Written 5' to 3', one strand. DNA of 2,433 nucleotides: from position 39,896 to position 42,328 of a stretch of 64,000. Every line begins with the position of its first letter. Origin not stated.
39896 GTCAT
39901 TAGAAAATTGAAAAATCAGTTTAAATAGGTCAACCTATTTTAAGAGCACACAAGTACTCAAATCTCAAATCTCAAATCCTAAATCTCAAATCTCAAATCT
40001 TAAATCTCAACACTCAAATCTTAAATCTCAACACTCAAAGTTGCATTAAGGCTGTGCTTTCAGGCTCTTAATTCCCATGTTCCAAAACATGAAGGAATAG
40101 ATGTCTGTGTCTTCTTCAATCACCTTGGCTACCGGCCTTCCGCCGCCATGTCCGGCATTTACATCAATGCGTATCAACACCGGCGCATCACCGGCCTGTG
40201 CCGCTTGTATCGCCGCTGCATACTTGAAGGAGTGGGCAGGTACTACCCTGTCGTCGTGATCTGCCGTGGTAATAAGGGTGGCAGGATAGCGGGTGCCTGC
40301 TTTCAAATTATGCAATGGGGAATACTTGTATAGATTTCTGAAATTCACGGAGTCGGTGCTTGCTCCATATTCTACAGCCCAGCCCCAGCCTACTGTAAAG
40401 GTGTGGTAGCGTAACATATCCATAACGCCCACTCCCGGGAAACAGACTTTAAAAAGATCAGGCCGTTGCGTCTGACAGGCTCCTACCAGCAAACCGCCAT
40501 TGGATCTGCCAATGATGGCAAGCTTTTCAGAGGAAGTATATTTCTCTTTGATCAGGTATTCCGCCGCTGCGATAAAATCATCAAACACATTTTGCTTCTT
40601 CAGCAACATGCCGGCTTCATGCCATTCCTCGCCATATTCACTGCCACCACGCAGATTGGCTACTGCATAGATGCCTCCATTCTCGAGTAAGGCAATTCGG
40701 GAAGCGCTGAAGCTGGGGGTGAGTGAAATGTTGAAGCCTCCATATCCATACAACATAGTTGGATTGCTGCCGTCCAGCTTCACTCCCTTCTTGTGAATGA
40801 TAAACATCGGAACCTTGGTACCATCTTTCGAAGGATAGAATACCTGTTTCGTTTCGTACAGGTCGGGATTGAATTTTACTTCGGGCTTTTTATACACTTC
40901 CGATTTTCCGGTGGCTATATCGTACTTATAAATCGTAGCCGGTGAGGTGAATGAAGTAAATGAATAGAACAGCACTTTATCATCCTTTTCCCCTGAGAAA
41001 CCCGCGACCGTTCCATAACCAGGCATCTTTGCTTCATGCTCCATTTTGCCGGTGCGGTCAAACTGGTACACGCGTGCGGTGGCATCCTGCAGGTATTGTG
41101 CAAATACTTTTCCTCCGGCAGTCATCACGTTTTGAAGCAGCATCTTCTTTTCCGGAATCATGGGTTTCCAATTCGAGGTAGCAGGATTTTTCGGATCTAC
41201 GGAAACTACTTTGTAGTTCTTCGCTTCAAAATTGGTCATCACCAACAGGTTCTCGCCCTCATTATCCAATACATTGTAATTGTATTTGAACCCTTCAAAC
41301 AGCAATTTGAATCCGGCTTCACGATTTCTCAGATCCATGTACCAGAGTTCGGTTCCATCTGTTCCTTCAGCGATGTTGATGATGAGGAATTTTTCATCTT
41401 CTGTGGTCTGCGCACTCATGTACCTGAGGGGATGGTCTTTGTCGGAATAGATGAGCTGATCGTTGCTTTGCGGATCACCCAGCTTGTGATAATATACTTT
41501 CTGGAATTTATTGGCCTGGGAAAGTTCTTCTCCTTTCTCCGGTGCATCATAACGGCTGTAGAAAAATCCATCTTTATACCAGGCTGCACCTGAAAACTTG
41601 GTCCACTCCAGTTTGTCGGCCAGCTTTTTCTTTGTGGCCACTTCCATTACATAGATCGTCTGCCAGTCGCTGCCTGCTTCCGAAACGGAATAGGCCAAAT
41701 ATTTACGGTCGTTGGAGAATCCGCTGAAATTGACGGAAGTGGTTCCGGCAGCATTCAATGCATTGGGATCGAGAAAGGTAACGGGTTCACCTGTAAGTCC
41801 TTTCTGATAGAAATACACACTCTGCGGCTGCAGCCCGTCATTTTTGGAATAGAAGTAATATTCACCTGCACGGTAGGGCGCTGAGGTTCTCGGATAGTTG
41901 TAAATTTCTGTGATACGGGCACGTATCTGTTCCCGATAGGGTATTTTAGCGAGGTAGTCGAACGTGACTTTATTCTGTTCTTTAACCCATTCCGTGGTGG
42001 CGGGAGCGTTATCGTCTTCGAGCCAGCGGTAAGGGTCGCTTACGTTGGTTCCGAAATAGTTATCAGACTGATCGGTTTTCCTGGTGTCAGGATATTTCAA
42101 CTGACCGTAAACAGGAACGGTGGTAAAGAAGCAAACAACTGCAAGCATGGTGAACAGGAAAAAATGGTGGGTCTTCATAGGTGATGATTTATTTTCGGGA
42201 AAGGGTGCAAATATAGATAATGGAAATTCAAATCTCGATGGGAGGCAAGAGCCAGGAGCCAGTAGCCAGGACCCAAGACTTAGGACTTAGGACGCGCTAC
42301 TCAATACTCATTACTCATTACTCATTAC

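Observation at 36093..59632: Six intergenic loci share a modular, same-polarity family of heptamer/octamer word-repeat elements (STRR-like)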

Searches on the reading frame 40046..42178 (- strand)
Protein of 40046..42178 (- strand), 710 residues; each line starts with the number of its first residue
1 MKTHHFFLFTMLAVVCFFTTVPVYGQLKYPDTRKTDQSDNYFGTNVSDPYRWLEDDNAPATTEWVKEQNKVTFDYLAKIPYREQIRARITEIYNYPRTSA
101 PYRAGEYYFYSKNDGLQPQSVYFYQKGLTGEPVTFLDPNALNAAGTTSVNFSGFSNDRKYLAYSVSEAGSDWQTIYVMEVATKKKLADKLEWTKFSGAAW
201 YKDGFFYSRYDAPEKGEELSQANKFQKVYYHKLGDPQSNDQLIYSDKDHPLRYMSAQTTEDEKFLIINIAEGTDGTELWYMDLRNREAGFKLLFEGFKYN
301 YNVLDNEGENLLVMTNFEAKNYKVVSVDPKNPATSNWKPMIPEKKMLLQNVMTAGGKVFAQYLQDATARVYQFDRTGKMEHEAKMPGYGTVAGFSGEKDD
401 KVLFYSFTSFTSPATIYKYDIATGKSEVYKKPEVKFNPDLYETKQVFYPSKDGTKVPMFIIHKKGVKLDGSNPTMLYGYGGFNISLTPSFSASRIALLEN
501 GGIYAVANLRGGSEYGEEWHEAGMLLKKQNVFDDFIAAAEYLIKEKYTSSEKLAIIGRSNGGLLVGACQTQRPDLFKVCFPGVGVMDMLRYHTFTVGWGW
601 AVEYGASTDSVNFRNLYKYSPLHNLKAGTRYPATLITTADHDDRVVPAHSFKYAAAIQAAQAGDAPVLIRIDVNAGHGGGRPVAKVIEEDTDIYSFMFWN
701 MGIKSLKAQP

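Call 13: search_protein_families(library=pfam, proteins=[window:40046-42178:-])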
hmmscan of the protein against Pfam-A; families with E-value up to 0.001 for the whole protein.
window:40046-42178:- (710 aa): 2 families
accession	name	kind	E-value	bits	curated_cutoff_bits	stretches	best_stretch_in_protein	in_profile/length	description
PF02897.21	Peptidase_S9_N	-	5.7e-131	437.5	24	1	30-431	1-413/414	Prolyl oligopeptidase, N-terminal beta-propeller domain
PF00326.27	Peptidase_S9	-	1.6e-62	211.3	22.6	1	488-702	1-211/213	Prolyl oligopeptidase family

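Call 14: find_encoding_contigs(protein=window:40046-42178:-, flank=10000, max_places=10)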
Protein window:40046-42178:- (710 aa): no gene with exactly this product is on record in the collection.
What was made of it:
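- Tried and rejected: Retrieving the source contig by exact protein look-up: not on record (call 14).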

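Call 15: find_homologous_proteins(query=window:40046-42178:-, max_evalue=1e-50)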
Query window:40046-42178:- (710 aa): 8000 proteins with E <= 1e-50 among 8000 candidates; the best 120 are listed.
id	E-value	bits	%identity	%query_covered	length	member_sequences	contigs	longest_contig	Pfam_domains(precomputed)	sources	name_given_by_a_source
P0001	0.0e+0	1656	100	100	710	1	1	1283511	PF00326.28,PF02897.22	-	-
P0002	0.0e+0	1629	98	100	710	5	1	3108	PF00326.28,PF02897.22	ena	-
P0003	0.0e+0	1390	83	98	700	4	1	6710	PF00326.28,PF02897.22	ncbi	ncbi:MAG: prolyl oligopeptidase family serine peptidase [Chitinophagales bacterium]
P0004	0.0e+0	1372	81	99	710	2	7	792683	PF00326.28,PF02897.22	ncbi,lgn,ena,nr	ncbi:MAG: prolyl oligopeptidase family serine peptidase [Chitinophagales bacterium]|nr:prolyl oligop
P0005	0.0e+0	1363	83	96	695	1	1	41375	PF00326.28,PF02897.22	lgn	-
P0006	0.0e+0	1354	80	100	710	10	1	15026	PF00326.28,PF02897.22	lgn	-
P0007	0.0e+0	1353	81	97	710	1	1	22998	PF00326.28,PF02897.22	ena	-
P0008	0.0e+0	1307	77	99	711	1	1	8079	PF00326.28,PF02897.22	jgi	jgi:prolyl oligopeptidase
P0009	0.0e+0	1292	78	96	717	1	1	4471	PF00326.28,PF02897.22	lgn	-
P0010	0.0e+0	1261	74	100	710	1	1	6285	PF00326.28,PF02897.22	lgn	-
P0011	0.0e+0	1254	74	99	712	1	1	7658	PF00326.28,PF02897.22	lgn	-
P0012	0.0e+0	1246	74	99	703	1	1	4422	PF00326.28,PF02897.22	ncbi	-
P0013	0.0e+0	1231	75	96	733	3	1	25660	PF00326.28,PF02897.22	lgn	-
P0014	0.0e+0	1221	75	96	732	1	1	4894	PF00326.28,PF02897.22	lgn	-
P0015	0.0e+0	1194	74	94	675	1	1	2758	PF00326.28,PF02897.22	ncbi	ncbi:MAG: prolyl oligopeptidase family protein, partial [Chitinophagales bacterium]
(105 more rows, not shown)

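Call 16: find_encoding_contigs(protein=P0002, flank=10000, max_places=4)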
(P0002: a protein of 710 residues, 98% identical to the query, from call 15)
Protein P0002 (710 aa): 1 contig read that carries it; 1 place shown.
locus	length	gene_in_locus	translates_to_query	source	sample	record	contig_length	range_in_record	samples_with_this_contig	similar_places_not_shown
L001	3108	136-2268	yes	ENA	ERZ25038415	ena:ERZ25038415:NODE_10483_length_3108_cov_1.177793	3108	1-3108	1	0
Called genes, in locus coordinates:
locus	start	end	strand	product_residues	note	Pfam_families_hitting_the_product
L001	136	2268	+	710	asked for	PF02897:Peptidase_S9_N, PF00326:Peptidase_S9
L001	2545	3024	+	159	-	PF06127:Mpo1-like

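Call 17: find_encoding_contigs(protein=P0004, flank=10000, max_places=4)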
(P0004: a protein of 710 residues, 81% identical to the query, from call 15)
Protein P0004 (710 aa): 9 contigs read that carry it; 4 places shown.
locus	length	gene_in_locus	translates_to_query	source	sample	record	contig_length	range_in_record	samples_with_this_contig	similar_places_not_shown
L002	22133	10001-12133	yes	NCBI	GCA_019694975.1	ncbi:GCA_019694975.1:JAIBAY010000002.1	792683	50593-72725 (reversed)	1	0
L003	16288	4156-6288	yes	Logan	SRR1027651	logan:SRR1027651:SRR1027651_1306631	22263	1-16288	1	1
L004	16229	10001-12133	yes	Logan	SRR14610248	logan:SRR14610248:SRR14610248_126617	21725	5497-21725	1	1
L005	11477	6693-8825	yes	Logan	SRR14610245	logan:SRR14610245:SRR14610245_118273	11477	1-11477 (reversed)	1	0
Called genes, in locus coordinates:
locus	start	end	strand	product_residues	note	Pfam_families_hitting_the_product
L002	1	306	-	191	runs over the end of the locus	-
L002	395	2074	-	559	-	PF02463:SMC_N (faint), PF00005:ABC_tran, PF13401:AAA_22 (faint), PF13555:AAA_29 (faint), PF13304:AAA_21 (faint), PF12848:ABC_tran_Xtn, PF00005:ABC_tran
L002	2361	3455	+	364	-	PF11138:DUF2911, PF07719:TPR_2 (faint), PF21033:RMD1-3 (faint)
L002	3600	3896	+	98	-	-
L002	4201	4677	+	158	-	PF07681:DoxX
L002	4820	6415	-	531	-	PF18962:Por_Secre_tail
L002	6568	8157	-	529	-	PF18962:Por_Secre_tail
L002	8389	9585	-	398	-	PF22020:RlmL_1st (weak), PF02926:THUMP (weak), PF01170:UPF0020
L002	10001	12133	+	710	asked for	PF02897:Peptidase_S9_N, PF00326:Peptidase_S9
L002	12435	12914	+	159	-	PF06127:Mpo1-like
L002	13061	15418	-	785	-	PF13620:CarboxypepD_reg, PF13715:CarbopepD_reg_2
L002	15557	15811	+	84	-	PF06902:Fer4_19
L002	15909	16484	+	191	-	PF02525:Flavodoxin_2, PF03358:FMN_red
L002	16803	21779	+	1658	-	PF05359:DUF748, PF27051:TamB_N (faint), PF04357:TamB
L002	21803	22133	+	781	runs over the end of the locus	PF07244:POTRA (faint)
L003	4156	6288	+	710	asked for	PF02897:Peptidase_S9_N, PF00326:Peptidase_S9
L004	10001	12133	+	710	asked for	PF02897:Peptidase_S9_N, PF00326:Peptidase_S9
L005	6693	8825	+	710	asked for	PF02897:Peptidase_S9_N, PF00326:Peptidase_S9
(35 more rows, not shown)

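Call 46: find_encoding_contigs(protein=P0005, flank=10000, max_places=2)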
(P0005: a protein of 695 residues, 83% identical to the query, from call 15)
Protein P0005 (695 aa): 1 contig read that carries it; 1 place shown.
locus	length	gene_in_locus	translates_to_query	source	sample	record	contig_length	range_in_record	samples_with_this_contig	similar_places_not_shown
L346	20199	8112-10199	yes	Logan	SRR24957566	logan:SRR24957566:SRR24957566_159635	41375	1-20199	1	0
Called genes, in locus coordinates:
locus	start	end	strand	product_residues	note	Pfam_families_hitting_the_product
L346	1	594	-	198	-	?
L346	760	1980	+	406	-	PF11138:DUF2911, PF13428:TPR_14 (faint), PF07719:TPR_2 (faint), PF14559:TPR_19 (faint)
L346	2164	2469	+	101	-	-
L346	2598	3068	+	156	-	PF07681:DoxX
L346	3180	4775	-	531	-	PF03712:Cu2_monoox_C (faint), PF18962:Por_Secre_tail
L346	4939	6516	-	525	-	PF01082:Cu2_monooxygen (weak), PF03712:Cu2_monoox_C (weak), PF18962:Por_Secre_tail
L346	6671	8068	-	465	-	PF22020:RlmL_1st, PF02926:THUMP (weak), PF01170:UPF0020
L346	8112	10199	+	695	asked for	PF02897:Peptidase_S9_N, PF00326:Peptidase_S9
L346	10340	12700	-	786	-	PF13620:CarboxypepD_reg, PF13715:CarbopepD_reg_2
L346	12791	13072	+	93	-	PF06902:Fer4_19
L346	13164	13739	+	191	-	PF02525:Flavodoxin_2, PF03358:FMN_red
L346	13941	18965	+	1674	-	PF05359:DUF748, PF04357:TamB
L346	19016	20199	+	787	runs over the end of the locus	PF01103:Omp85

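Call 47: find_encoding_contigs(protein=P0007, flank=10000, max_places=2)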
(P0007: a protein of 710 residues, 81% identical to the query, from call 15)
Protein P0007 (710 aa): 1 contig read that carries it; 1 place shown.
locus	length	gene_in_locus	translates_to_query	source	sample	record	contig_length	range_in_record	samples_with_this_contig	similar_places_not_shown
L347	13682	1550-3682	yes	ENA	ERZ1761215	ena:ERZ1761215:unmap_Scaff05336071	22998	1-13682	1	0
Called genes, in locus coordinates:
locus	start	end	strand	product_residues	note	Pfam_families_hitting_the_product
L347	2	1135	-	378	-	?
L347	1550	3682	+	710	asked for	PF02897:Peptidase_S9_N, PF00326:Peptidase_S9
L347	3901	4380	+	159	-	PF06127:Mpo1-like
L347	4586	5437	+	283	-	PF05368:NmrA, PF13460:NAD_binding_10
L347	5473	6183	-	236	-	PF13505:OMP_b-brl (weak), PF13568:OMP_b-brl_2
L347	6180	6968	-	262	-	-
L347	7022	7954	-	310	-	PF00781:DAGK_cat, PF19279:YegS_C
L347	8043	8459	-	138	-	PF06491:Disulph_isomer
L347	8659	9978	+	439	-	PF05221:AdoHcyase, PF00670:AdoHcyase_NAD, PF02826:2-Hacid_dh_C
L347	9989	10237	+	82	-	-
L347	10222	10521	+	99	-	PF05016:ParE_toxin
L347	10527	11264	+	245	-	PF03740:PdxJ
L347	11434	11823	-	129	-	PF01245:Ribosomal_L19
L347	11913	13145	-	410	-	PF06441:EHN, PF00561:Abhydrolase_1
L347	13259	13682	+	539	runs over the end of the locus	PF01293:PEPCK_ATP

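Call 48: find_encoding_contigs(protein=P0006, flank=10000, max_places=2)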
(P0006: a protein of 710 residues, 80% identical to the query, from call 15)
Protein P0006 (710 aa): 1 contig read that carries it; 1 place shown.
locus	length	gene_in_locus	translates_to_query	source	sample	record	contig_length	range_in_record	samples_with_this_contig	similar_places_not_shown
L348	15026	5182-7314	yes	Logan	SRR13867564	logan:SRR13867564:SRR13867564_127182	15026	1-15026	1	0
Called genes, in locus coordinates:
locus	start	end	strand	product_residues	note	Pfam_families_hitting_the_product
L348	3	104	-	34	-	?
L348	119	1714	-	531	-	PF18962:Por_Secre_tail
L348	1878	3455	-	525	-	PF01082:Cu2_monooxygen (weak), PF18962:Por_Secre_tail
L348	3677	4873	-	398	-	PF22020:RlmL_1st (weak), PF02926:THUMP, PF01170:UPF0020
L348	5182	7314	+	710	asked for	PF02897:Peptidase_S9_N, PF00326:Peptidase_S9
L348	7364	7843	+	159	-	PF06127:Mpo1-like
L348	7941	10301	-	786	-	PF13620:CarboxypepD_reg, PF13715:CarbopepD_reg_2, PF00593:TonB_dep_Rec_b-barrel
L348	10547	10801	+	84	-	PF06902:Fer4_19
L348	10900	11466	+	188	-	PF02525:Flavodoxin_2, PF03358:FMN_red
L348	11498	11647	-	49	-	-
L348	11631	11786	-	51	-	-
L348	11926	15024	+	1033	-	?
